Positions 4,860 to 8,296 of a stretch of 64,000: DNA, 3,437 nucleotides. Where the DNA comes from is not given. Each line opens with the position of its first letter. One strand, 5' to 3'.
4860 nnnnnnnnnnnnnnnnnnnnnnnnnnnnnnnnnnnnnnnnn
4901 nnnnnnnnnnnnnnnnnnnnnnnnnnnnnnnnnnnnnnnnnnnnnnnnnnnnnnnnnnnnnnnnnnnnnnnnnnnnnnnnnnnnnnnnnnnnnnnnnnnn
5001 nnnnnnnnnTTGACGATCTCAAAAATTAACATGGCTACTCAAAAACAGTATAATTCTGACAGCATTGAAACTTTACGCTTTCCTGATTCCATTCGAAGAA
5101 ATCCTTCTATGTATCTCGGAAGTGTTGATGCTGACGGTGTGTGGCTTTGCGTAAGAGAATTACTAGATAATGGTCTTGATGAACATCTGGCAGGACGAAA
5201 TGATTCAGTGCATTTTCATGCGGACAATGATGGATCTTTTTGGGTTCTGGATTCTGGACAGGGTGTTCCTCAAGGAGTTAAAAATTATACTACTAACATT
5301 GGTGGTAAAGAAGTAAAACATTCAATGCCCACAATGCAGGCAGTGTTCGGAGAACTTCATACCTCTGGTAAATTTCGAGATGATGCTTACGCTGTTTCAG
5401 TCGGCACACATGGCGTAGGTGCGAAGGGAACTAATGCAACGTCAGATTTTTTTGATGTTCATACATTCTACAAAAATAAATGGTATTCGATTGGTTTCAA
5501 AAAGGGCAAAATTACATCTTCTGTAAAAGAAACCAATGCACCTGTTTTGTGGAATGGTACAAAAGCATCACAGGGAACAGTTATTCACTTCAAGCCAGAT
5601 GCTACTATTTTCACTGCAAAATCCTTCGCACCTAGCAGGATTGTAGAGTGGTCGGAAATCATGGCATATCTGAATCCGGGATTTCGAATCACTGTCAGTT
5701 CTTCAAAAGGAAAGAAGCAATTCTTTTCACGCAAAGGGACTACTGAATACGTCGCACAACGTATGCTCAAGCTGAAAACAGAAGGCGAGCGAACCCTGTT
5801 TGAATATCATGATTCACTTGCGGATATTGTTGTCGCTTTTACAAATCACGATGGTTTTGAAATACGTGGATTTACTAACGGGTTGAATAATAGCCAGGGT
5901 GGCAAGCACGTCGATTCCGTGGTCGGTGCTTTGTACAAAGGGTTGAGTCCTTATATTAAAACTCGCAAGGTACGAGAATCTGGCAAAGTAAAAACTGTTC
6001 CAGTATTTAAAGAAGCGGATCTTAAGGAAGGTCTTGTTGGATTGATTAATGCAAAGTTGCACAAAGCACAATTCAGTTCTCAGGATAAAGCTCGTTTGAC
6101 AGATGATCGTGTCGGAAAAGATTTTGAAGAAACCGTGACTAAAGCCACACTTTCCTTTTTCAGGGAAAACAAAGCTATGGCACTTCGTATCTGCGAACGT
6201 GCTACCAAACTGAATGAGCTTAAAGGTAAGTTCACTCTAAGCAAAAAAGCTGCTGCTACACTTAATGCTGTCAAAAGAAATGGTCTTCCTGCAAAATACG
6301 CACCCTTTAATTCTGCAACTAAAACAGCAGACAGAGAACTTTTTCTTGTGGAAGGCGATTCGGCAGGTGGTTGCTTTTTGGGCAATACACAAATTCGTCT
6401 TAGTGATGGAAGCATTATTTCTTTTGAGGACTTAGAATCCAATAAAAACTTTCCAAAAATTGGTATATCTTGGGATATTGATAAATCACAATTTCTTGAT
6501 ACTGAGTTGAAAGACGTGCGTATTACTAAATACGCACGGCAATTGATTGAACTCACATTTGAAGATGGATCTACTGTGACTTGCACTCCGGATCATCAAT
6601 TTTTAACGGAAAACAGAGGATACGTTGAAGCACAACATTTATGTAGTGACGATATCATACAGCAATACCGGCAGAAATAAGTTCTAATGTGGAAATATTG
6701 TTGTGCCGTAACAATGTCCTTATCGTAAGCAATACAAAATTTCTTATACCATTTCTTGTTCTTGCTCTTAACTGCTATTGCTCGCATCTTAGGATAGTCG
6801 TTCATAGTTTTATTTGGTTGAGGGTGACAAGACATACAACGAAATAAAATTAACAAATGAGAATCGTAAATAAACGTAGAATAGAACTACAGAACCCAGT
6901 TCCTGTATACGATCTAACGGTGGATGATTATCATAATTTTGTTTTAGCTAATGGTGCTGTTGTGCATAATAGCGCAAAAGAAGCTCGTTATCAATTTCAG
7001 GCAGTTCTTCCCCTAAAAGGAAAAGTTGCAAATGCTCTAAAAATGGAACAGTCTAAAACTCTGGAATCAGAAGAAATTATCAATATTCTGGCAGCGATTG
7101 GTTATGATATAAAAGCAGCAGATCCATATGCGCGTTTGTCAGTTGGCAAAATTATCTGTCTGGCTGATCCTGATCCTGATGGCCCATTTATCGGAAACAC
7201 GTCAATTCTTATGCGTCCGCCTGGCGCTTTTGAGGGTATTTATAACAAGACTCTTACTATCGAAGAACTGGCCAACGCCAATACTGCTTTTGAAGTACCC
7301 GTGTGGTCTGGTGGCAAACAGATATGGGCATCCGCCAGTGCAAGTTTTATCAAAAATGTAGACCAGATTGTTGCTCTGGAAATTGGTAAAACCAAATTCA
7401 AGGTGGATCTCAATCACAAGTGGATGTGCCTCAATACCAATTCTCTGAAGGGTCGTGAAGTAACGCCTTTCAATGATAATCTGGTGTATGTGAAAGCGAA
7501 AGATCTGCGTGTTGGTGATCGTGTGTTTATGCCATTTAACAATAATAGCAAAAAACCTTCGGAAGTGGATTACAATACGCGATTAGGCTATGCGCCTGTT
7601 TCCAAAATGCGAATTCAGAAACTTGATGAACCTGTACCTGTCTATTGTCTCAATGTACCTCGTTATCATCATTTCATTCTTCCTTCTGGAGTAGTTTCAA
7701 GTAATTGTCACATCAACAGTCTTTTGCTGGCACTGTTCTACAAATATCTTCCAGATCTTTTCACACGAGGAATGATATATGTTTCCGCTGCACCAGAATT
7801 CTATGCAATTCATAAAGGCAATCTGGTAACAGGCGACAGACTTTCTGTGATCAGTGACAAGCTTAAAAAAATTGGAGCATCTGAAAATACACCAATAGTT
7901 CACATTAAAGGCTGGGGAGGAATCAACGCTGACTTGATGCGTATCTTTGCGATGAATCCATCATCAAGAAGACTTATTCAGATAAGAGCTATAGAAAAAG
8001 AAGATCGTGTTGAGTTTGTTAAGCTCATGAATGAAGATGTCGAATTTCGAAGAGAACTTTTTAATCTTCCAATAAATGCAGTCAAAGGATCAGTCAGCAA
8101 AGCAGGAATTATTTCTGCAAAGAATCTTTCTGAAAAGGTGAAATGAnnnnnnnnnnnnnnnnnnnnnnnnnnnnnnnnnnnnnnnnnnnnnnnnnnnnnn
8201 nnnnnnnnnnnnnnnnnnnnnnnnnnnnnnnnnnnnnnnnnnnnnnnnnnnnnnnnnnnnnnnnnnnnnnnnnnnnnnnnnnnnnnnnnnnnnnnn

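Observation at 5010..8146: T4-type topoisomerase II large-subunit gene is split in two by a naturally split (trans-splicing) intein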

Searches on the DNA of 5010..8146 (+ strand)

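Call 4: search_dna_similar(query=window:5010-8146:+, collection=phages, mode=distant, max_rows=25)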
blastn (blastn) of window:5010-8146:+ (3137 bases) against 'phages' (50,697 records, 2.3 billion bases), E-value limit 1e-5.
Records with a match: 6; places in all: 6; records where one place covers at least 80% of the query: 0.
Best place of each record, by identity: 60-80% 6.
By first word of the organism name: Burkholderia 4; Ralstonia 2.
By host as written in the record: Burkholderia cenocepacia 4; - 2.
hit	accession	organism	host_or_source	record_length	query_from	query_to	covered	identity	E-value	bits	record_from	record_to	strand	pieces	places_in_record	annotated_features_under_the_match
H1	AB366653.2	Ralstonia phage phiRSL1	-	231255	2052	2829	11%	69.8%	1e-12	143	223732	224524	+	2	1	gyrB: type IIA topoisomerase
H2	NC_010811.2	Ralstonia phage phiRSL1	-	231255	2052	2829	11%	69.8%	1e-12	143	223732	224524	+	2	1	gyrB: DNA topoisomerase II large subunit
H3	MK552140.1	Burkholderia phage BcepSaruman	Burkholderia cenocepacia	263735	2050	2185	4%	75.2%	3e-14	88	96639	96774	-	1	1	GyrB-like type IIA DNA topoisomerase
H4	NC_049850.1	Burkholderia phage BcepSaruman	Burkholderia cenocepacia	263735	2050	2185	4%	75.2%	3e-14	88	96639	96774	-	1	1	GyrB-like type IIA DNA topoisomerase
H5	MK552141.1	Burkholderia phage BcepSauron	Burkholderia cenocepacia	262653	2050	2185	4%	74.5%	1e-12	83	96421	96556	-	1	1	type IIA topoisomerase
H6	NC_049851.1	Burkholderia phage BcepSauron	Burkholderia cenocepacia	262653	2050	2185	4%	74.5%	1e-12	83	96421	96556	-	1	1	type IIA topoisomerase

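Call 66: search_rna_families(source=window, start=6400, end=7100, threshold=evalue, max_evalue=1)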
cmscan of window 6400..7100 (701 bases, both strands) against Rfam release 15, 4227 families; matches with E-value up to 1: 0.
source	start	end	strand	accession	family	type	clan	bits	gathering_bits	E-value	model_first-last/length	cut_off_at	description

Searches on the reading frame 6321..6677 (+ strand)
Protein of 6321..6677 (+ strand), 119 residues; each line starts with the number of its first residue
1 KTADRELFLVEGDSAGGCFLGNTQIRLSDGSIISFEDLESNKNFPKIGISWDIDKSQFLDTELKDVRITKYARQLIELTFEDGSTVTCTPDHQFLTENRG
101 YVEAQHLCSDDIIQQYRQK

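Call 70: search_dna_similar(query=window:6321-6677:+, collection=phages, mode=protein, max_evalue=0.001, max_rows=30)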
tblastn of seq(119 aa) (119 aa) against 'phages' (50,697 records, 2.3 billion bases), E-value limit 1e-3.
Records with a match: 55; places in all: 58; records where one place covers at least 80% of the query: 20.
Best place of each record, by identity: <60% 55.
By first word of the organism name: Dickeya 18; Campylobacter 10; Mycobacterium 9; Salmonella 4; Lactobacillus 2; Vibrio 2; Synechococcus 2; uncultured 2; Bacillus 1; Klebsiella 1; and 4 more.
By host as written in the record: Dickeya solani 10; - 8; Mycobacterium smegmatis mc2 155 6; Campylobacter jejuni 4; Salmonella enterica subsp. enterica serovar Enteritidis PT1 4; Pectobacterium sp. and Dickeya sp. 3; Mycobacterium smegmatis mc#155 3; Lactobacillus paracasei 2; and 12 more.
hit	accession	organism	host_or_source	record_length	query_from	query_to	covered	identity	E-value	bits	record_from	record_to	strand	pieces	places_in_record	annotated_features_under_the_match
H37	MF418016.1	Bacillus phage vB_BceM-HSE3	Bacillus cereus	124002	15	113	83%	37.3%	1e-11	65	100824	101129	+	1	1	ATP-dependent helicase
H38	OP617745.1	Klebsiella phage KP13-7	Klebsiella pneumoniae KP13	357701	7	113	90%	34.3%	1e-5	48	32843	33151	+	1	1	hypothetical protein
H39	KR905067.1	Lactobacillus phage CL2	Lactobacillus paracasei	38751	18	117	84%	33.7%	6e-4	43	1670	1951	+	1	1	large subunit terminase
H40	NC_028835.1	Lactobacillus phage CL2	Lactobacillus paracasei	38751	18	117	84%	33.7%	6e-4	43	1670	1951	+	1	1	terminase large subunit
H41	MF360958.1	Salicola phage SCTP-2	Salicola sp. PV4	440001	3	118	97%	28.1%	4e-5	47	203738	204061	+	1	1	204: hypothetical protein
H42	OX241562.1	Vibrio phage 150E35-1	Seawater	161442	18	116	83%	32.4%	1e-4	45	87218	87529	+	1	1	coil containing protein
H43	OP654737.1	Campylobacter phage vB_CjeM_WX1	Campylobacter jejuni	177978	18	113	81%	33.3%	3e-6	50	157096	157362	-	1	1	ribonucleotide reductase of class Ia (aerobic), alpha subunit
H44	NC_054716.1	Mycobacterium phage Cane17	Mycobacterium smegmatis mc2 155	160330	18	114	82%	32.4%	8e-4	43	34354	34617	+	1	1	79: portal protein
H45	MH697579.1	Mycobacterium phage Cane17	Mycobacterium smegmatis mc2 155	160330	18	114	82%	32.4%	8e-4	43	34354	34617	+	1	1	79: portal protein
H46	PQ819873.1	Streptococcus phage vB_SagM-GXN1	Streptococcus agalactiae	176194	14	114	85%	31.1%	8e-11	63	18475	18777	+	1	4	none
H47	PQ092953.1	Campylobacter phage CC_R7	Campylobacter coli 99-2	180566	18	113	81%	32.3%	5e-6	49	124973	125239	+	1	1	ribonucleoside-diphosphate reductase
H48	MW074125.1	Campylobacter phage CJLB-12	Campylobacter jejuni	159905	18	113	81%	32.3%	6e-6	49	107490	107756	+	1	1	hypothetical protein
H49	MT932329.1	Campylobacter phage F379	Campylobacter jejuni RM1221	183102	18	113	81%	32.3%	6e-6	49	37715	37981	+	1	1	putative ribonucleoside-diphosphate reductase subunit alpha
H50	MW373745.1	Campylobacter phage CJLB-13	Campylobacter jejuni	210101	18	113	81%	32.3%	6e-6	49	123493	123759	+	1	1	record has no annotation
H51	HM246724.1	Campylobacter phage vB_CcoM-IBB_35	-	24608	18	113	81%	32.3%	8e-6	49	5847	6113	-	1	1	similar to ribonucleotide-diphosphate reductase alpha subunit | intein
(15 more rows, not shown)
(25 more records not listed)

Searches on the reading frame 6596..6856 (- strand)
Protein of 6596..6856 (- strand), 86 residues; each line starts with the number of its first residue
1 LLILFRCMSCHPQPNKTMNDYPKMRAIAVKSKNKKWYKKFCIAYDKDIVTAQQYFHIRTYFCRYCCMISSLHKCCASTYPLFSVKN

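Call 3: search_protein_families(library=pfam, proteins=[window:6596-6856:-], max_evalue=0.1)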
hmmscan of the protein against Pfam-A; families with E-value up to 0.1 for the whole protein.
window:6596-6856:- (86 aa): 1 family
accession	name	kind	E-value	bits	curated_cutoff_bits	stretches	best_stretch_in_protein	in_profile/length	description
PF14913.11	DPCD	-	0.016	15.1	27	1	23-43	117-137/189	DPCD protein family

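Call 77: search_protein_families(library=phrogs, proteins=[window:6596-6856:-], max_evalue=0.01)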
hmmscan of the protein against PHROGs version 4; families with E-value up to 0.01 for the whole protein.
window:6596-6856:- (86 aa): 0 families

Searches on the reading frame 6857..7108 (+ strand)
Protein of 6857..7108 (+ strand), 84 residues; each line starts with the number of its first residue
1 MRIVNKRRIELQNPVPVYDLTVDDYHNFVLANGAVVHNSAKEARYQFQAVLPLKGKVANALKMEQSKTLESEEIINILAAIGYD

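Call 71: search_dna_similar(query=window:6857-7108:+, collection=phages, mode=protein, max_evalue=0.001, max_rows=30)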
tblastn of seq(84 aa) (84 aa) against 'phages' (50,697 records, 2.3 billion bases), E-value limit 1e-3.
Records with a match: 43; places in all: 44; records where one place covers at least 80% of the query: 8.
Best place of each record, by identity: 60-80% 2; <60% 41.
By first word of the organism name: Listeria 9; Maribacter 8; Enterococcus 7; Burkholderia 5; Bacteriophage 3; Ralstonia 2; Bacillus 2; Acinetobacter 2; Escherichia 1; Salmonella 1; and 3 more.
By host as written in the record: - 10; Listeria monocytogenes 8; Maribacter forsetii DSM18668 8; Burkholderia cenocepacia 4; Enterococcus faecalis 2; Bacillus megaterium str. ATCC 43725 2; Enterococcus 2; Escherichia coli O157:H7 ATCC 43895 1; and 6 more.
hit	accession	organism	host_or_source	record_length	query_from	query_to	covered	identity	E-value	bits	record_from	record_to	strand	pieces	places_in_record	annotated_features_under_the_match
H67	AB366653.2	Ralstonia phage phiRSL1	-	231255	19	84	79%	60.6%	6e-14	70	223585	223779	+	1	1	gyrB: type IIA topoisomerase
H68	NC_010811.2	Ralstonia phage phiRSL1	-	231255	19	84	79%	60.6%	6e-14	70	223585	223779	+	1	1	gyrB: DNA topoisomerase II large subunit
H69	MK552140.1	Burkholderia phage BcepSaruman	Burkholderia cenocepacia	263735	18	84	80%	52.9%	9e-13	67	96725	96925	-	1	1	GyrB-like type IIA DNA topoisomerase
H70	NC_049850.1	Burkholderia phage BcepSaruman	Burkholderia cenocepacia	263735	18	84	80%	52.9%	9e-13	67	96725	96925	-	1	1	GyrB-like type IIA DNA topoisomerase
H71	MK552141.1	Burkholderia phage BcepSauron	Burkholderia cenocepacia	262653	18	84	80%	52.9%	9e-13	67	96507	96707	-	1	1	type IIA topoisomerase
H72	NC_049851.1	Burkholderia phage BcepSauron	Burkholderia cenocepacia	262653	18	84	80%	52.9%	9e-13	67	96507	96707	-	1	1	type IIA topoisomerase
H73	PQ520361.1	Enterococcus phage IME_EF3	-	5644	2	82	96%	33.3%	9e-5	44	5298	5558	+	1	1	record has no annotation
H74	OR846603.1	Enterococcus phage Efs 1-1-1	Enterococcus faecalis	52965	2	82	96%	33.3%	1e-4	44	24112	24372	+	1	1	record has no annotation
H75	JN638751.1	Bacillus phage G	Bacillus megaterium str. ATCC 43725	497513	5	82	93%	34.2%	7e-5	44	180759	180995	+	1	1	252: gp252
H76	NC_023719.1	Bacillus phage G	Bacillus megaterium str. ATCC 43725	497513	5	82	93%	34.2%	7e-5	44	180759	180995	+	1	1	252: DNA topoisomerase II large subunit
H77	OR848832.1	Listeria phage LM 4-14-1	Listeria monocytogenes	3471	4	82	94%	32.9%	2e-4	43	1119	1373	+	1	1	record has no annotation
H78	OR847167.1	Listeria phage LM 4-11-1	Listeria monocytogenes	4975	4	82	94%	32.9%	2e-4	43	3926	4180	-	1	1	record has no annotation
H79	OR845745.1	Escherichia phage ECO95 1-6-1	Escherichia coli O157:H7 ATCC 43895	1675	14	84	85%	36.5%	1e-5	47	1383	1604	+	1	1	record has no annotation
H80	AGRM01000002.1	Salmonella enterica subsp. houtenae str. ATCC BAA-1581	Homo sapiens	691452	14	84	85%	36.5%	2e-5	46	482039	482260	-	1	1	DNA topoisomerase IV, B subunit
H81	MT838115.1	Bacteriophage sp.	human fecal samples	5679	30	84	65%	46.4%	1e-6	49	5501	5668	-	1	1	record has no annotation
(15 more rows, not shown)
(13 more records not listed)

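Call 72: get_annotated_region(hit=H76, flank=5000)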
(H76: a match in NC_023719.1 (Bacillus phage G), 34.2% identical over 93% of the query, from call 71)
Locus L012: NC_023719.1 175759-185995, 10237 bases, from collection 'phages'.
description: Bacillus phage G, complete genome.
organism: Bacillus phage G (NCBI taxid 2884420)
taxonomy: Viruses; Duplodnaviria; Heunggongvirae; Uroviricota; Caudoviricetes; Donellivirus; Donellivirus gee
host: Bacillus megaterium str. ATCC 43725; source: soil; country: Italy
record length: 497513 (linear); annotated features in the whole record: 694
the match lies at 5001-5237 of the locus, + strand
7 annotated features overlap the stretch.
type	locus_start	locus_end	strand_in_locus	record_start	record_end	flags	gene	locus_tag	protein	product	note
CDS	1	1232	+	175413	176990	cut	249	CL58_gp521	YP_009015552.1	gp249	OmpA/MotB domain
CDS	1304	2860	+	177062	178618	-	250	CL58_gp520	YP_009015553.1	gp250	OmpA/MotB domain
CDS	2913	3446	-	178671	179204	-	251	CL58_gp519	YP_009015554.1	gp251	-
CDS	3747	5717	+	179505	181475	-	252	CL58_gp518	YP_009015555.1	DNA topoisomerase II large subunit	DNA gyrase subunit B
CDS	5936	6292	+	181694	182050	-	253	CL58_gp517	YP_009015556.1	gp253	-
CDS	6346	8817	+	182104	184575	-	254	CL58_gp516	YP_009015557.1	DNA topoisomerase II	DNA gyrase subunit A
CDS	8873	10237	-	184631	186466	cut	255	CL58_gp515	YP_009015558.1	gp255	-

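Call 74: get_annotated_region(hit=H74, flank=3500)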
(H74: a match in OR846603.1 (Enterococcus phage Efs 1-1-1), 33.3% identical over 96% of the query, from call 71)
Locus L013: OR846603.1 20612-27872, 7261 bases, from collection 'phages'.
description: UNVERIFIED_ORG: Enterococcus phage Efs 1-1-1 clone NODE_17_length_52965_cov_9.101630 genomic sequence.
organism: Enterococcus phage Efs 1-1-1 (NCBI taxid 3113827)
taxonomy: Viruses
host: Enterococcus faecalis; source: wastewater; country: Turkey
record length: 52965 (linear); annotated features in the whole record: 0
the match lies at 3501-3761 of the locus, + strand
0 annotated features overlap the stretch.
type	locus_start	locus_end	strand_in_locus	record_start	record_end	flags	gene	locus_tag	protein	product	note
